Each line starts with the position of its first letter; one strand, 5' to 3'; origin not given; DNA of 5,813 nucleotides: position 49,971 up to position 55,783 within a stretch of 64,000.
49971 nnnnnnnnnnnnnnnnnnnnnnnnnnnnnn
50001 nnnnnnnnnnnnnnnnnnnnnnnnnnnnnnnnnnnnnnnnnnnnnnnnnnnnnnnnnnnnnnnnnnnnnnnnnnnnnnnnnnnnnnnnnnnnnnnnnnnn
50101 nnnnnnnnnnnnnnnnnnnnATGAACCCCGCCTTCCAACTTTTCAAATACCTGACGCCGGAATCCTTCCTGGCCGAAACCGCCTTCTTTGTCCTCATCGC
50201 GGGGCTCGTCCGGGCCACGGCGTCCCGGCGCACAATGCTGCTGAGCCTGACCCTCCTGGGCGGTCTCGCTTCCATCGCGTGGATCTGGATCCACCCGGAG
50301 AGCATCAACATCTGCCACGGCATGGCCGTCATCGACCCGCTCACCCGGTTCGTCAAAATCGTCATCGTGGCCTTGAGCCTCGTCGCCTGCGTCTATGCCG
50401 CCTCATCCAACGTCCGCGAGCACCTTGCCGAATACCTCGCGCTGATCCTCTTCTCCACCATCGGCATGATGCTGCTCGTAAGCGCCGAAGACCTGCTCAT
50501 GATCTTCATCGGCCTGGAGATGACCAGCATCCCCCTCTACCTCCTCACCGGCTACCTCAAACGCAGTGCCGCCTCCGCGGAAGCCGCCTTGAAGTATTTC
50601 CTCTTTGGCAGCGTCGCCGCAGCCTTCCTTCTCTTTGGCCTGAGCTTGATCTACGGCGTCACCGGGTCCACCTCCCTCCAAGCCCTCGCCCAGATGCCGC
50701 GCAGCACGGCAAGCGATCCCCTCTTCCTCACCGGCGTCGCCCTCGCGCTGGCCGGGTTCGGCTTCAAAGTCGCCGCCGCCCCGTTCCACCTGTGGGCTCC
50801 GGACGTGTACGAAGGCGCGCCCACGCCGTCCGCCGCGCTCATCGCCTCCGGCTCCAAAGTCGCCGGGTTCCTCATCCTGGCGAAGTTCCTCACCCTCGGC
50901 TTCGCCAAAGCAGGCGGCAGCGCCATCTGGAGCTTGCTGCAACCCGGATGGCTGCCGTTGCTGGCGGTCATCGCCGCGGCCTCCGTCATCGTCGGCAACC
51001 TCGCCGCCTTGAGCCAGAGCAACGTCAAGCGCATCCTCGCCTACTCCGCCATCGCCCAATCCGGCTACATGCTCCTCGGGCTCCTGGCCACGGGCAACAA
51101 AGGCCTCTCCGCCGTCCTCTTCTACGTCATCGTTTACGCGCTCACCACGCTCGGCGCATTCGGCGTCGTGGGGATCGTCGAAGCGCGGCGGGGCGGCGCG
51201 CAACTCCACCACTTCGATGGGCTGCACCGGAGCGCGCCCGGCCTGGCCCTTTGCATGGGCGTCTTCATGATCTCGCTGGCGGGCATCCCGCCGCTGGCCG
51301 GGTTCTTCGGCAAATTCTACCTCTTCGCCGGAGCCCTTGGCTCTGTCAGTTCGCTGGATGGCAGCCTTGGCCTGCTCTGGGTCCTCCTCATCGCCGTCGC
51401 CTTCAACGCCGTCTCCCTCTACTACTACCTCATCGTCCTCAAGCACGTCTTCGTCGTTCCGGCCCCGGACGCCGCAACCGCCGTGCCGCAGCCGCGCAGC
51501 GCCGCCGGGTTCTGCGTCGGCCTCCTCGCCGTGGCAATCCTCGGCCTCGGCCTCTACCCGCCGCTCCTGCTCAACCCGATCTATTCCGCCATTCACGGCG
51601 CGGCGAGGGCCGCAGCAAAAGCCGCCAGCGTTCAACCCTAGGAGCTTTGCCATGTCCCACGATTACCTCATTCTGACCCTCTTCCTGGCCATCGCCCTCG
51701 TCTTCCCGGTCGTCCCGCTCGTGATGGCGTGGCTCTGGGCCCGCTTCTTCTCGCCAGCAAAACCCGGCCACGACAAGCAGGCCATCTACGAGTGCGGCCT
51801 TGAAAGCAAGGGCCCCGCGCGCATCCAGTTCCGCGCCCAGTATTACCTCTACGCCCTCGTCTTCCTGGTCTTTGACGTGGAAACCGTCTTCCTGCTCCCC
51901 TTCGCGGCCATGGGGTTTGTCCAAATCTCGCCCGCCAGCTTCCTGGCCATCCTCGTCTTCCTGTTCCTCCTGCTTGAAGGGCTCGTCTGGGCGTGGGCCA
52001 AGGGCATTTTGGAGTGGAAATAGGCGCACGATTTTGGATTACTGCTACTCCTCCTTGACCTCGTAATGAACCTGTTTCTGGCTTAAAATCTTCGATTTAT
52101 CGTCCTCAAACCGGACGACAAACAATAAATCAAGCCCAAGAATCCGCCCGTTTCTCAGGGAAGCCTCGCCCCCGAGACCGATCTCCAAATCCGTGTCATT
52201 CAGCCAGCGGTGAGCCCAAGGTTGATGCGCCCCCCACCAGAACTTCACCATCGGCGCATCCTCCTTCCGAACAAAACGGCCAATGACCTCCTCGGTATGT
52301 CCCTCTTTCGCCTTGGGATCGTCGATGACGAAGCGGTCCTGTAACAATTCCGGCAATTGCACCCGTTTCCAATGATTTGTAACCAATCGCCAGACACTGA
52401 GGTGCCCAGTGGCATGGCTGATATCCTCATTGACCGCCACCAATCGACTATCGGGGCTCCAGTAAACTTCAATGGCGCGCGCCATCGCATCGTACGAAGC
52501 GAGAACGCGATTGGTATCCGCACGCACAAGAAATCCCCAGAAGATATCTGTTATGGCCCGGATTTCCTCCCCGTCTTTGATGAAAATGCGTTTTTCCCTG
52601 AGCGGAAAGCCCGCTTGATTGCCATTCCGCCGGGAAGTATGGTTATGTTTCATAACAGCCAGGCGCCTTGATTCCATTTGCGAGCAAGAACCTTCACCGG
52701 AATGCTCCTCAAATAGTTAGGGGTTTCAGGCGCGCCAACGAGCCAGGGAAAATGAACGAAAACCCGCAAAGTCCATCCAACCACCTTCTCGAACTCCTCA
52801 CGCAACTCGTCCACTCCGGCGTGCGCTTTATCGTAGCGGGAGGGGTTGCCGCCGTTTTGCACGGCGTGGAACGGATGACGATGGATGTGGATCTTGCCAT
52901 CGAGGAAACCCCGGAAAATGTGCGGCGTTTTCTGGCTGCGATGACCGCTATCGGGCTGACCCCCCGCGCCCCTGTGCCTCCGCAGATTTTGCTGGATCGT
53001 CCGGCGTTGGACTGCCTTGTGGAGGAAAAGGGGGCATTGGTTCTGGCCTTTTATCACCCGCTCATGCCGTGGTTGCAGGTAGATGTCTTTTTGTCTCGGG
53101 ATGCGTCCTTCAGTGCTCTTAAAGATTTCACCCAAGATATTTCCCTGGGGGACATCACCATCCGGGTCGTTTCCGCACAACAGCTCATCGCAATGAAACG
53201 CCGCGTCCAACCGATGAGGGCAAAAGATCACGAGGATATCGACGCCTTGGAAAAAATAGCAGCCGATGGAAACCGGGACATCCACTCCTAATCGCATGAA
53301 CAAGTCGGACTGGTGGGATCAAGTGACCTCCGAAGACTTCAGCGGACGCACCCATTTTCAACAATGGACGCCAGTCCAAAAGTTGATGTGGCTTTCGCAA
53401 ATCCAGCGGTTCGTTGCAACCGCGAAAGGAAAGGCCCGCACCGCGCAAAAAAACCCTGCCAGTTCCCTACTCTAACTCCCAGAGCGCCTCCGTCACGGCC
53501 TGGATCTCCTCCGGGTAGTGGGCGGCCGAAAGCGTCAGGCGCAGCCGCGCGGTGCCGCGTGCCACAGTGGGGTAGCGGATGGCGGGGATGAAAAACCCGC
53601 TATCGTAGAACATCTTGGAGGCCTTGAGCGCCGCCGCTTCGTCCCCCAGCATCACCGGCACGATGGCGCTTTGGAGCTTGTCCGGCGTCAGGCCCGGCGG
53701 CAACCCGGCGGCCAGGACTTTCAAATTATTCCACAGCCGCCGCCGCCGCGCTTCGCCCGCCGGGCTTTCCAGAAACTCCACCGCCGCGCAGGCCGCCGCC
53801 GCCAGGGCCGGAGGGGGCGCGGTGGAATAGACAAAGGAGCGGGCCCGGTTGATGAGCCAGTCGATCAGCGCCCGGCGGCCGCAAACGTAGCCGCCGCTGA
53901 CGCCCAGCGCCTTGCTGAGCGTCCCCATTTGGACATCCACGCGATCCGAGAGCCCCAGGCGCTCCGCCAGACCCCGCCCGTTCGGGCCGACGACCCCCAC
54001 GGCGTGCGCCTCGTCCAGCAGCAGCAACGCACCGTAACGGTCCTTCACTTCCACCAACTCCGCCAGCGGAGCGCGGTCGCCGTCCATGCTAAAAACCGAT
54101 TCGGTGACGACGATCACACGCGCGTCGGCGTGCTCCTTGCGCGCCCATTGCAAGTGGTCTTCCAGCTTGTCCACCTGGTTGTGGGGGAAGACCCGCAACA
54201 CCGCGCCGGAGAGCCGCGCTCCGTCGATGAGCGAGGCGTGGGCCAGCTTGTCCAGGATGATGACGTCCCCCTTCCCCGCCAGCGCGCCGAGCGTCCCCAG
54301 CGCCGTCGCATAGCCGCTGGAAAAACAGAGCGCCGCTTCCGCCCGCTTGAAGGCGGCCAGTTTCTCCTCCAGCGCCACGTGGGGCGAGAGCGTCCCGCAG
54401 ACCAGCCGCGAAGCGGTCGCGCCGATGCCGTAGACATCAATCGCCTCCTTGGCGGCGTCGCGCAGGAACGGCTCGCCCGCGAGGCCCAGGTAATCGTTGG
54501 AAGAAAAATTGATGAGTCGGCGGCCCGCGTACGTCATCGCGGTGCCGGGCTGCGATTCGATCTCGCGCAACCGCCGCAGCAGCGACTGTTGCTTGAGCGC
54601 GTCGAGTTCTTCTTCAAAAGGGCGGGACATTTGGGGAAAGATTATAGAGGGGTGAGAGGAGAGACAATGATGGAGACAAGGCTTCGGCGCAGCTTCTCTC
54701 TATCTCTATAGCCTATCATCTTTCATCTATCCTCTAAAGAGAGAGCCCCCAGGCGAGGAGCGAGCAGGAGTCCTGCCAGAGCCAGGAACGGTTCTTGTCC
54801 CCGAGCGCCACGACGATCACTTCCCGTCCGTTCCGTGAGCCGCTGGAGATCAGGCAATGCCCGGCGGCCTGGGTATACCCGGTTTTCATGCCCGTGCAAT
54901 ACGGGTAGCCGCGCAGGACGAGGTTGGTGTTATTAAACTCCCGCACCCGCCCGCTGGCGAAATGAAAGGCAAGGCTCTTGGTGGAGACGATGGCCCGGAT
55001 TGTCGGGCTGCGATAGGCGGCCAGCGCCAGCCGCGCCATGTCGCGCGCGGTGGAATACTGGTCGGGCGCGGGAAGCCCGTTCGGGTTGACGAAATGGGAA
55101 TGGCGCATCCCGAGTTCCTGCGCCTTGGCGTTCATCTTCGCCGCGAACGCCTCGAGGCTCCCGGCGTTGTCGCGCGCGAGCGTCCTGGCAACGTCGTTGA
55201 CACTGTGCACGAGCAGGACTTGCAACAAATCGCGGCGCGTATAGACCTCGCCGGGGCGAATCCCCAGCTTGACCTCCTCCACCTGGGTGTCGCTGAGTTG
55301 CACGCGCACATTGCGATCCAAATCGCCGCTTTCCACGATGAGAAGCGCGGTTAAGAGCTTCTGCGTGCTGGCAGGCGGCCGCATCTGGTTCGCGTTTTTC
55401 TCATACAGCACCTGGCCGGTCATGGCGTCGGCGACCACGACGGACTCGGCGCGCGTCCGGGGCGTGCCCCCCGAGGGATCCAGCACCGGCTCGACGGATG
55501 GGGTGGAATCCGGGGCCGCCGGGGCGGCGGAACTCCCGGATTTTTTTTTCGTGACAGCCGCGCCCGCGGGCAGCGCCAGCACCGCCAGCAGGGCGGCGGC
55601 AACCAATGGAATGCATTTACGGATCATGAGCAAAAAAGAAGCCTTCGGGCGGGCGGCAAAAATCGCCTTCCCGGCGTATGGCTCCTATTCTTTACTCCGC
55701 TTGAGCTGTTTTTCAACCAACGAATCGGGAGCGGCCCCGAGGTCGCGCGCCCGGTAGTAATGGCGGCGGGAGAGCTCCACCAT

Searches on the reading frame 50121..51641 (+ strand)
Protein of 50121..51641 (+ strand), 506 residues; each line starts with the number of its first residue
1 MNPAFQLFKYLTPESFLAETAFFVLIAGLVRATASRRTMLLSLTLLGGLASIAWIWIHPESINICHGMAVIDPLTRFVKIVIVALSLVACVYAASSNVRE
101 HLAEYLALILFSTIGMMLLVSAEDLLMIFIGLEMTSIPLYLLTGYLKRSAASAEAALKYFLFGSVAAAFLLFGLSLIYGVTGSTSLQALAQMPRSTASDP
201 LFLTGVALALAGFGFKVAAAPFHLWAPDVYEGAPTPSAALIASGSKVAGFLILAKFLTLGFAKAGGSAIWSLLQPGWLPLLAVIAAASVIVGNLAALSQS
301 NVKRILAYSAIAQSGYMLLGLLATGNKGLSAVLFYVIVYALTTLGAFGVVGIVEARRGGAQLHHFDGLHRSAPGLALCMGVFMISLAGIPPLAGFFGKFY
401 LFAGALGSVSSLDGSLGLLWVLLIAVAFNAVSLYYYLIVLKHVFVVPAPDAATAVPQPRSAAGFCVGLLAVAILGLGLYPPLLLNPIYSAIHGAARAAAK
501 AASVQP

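Call 50: search_protein_families(library=pfam, proteins=[window:50121-51641:+], max_evalue=0.00001)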
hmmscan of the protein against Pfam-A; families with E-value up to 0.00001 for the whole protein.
window:50121-51641:+ (506 aa): 1 family
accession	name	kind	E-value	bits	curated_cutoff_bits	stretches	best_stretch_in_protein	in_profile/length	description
PF00361.26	Proton_antipo_M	-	6.8e-70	236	21.5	1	122-407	1-277/294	NADH:quinone oxidoreductase/Mrp antiporter, TM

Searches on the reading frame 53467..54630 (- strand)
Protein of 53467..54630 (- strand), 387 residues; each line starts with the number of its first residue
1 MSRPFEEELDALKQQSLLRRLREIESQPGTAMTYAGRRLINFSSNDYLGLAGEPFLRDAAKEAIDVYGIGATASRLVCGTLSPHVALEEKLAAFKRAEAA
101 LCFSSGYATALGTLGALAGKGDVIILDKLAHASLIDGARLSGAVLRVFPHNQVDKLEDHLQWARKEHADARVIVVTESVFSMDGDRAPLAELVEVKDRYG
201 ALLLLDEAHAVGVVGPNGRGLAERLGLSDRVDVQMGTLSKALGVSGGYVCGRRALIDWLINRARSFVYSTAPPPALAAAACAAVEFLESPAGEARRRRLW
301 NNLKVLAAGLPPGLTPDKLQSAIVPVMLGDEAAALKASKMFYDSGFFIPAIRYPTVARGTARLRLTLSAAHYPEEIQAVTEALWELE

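Call 50: search_protein_families(library=pfam, proteins=[window:53467-54630:-], max_evalue=0.00001)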
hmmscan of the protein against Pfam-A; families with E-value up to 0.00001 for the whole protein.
window:53467-54630:- (387 aa): 1 family
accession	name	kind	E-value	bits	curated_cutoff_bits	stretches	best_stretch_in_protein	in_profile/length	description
PF00155.27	Aminotran_1_2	-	3.8e-63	214.3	19.7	1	39-383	3-361/361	Aminotransferase class I and II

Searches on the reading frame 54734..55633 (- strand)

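Call 50: search_protein_families(library=pfam, proteins=[window:54734-55633:-], max_evalue=0.00001)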
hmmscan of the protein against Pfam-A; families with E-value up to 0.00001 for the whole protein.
window:54734-55633:- (299 aa): 3 families
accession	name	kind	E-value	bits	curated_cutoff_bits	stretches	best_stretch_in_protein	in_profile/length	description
PF00768.25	Peptidase_S11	-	1.1e-56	192.5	27.6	1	58-280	8-238/239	D-alanyl-D-alanine carboxypeptidase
PF13354.11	Beta-lactamase2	-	2.8e-08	33.8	22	1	64-208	1-148/214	Beta-lactamase enzyme family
PF02113.21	Peptidase_S13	-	1.2e-07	31.3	22.8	1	63-153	19-107/444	D-Ala-D-Ala carboxypeptidase 3 (S13) family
